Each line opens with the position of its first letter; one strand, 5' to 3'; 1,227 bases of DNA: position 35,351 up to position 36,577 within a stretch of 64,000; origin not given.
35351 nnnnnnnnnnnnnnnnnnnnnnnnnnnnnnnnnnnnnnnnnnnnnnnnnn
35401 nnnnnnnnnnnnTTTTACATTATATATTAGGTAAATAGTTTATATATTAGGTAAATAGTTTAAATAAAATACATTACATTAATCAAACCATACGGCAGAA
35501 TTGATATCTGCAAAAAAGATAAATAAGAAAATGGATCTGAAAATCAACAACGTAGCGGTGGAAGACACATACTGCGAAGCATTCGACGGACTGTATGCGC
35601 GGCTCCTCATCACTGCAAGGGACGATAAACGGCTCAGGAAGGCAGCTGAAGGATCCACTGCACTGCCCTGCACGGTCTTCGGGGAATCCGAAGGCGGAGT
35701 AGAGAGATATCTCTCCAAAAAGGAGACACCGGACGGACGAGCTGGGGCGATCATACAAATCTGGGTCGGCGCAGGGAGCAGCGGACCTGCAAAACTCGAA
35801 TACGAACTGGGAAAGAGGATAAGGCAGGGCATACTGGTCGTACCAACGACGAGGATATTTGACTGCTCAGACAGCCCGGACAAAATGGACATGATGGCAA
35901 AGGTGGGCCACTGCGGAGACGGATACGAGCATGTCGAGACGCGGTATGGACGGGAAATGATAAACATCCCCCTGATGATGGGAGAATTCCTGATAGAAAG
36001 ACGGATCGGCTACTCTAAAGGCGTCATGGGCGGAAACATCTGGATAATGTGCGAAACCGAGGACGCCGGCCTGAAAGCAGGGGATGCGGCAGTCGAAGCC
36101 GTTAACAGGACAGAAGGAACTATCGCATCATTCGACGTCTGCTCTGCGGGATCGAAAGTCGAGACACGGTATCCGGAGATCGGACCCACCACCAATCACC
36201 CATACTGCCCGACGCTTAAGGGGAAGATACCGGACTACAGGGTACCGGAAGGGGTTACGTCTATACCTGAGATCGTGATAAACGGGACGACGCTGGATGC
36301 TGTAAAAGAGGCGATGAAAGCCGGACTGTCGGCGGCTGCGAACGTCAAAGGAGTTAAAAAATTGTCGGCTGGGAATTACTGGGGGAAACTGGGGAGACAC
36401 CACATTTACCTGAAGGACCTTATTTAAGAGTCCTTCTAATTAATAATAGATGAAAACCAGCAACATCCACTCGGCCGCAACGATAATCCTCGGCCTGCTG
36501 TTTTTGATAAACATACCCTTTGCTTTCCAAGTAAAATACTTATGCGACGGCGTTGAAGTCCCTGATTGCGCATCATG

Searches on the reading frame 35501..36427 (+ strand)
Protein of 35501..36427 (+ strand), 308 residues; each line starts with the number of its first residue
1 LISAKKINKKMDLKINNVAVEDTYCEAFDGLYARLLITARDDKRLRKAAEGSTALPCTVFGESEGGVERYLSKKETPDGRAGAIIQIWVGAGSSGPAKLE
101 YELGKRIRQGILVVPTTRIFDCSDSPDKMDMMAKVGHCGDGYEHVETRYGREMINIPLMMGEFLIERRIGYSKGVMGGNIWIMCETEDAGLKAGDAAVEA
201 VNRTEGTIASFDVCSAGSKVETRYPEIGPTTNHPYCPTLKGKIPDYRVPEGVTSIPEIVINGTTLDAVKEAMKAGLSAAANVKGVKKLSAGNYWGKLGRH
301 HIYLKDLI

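Call 10: search_protein_families(library=pfam, proteins=[window:35501-36427:+])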
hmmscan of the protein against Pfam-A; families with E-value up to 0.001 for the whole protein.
window:35501-36427:+ (308 aa): 2 families
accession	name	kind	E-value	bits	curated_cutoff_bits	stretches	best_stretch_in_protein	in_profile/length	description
PF02741.20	FTR_C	-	3.1e-57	193.2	25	1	161-307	1-149/149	FTR, proximal lobe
PF01913.23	FTR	-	1.1e-45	155.5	27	1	13-158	1-142/142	Formylmethanofuran-tetrahydromethanopterin formyltransferase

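Call 46: find_homologous_proteins(query=window:35501-36427:+, max_evalue=1e-30)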
Query window:35501-36427:+ (308 aa): 6101 proteins with E <= 1e-30 among 8000 candidates; the best 120 are listed.
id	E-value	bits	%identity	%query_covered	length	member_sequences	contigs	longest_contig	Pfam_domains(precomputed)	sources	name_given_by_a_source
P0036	1.7e-199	679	100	97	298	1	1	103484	PF01913.24,PF02741.21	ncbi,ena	-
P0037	5.5e-161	553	81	97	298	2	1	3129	PF01913.24,PF02741.21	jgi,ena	-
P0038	2.5e-157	541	78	97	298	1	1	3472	PF01913.24,PF02741.21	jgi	jgi:formylmethanofuran--tetrahydromethanopterin N-formyltransferase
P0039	3.6e-157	540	79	97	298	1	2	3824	PF01913.24,PF02741.21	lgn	-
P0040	6.7e-157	539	78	97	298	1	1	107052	PF01913.24,PF02741.21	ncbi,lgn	ncbi:MAG: formylmethanofuran--tetrahydromethanopterin N-formyltransferase [Candidatus Altiarchaeia a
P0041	2.8e-156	537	80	97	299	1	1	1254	PF01913.24,PF02741.21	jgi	jgi:formylmethanofuran--tetrahydromethanopterin N-formyltransferase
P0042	3.6e-156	537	78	97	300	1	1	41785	PF01913.24,PF02741.21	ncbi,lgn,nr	ncbi:MAG: formylmethanofuran--tetrahydromethanopterin N-formyltransferase [Candidatus Altiarchaeota 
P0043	4.2e-156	537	80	97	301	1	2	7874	PF01913.24,PF02741.21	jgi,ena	-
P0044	5.9e-156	536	78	97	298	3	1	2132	PF01913.24,PF02741.21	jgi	jgi:formylmethanofuran--tetrahydromethanopterin N-formyltransferase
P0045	9.6e-156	536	77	97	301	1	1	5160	PF01913.24,PF02741.21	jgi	jgi:formylmethanofuran--tetrahydromethanopterin N-formyltransferase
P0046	1.6e-155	535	76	98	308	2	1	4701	PF01913.24,PF02741.21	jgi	-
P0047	2.9e-155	534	76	97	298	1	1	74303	PF01913.24,PF02741.21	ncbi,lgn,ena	-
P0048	8.2e-155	533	77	97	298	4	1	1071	PF01913.24,PF02741.21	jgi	jgi:formylmethanofuran--tetrahydromethanopterin N-formyltransferase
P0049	1.4e-154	532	77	97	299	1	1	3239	PF01913.24,PF02741.21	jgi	-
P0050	6.0e-153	526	76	97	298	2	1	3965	PF01913.24,PF02741.21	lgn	-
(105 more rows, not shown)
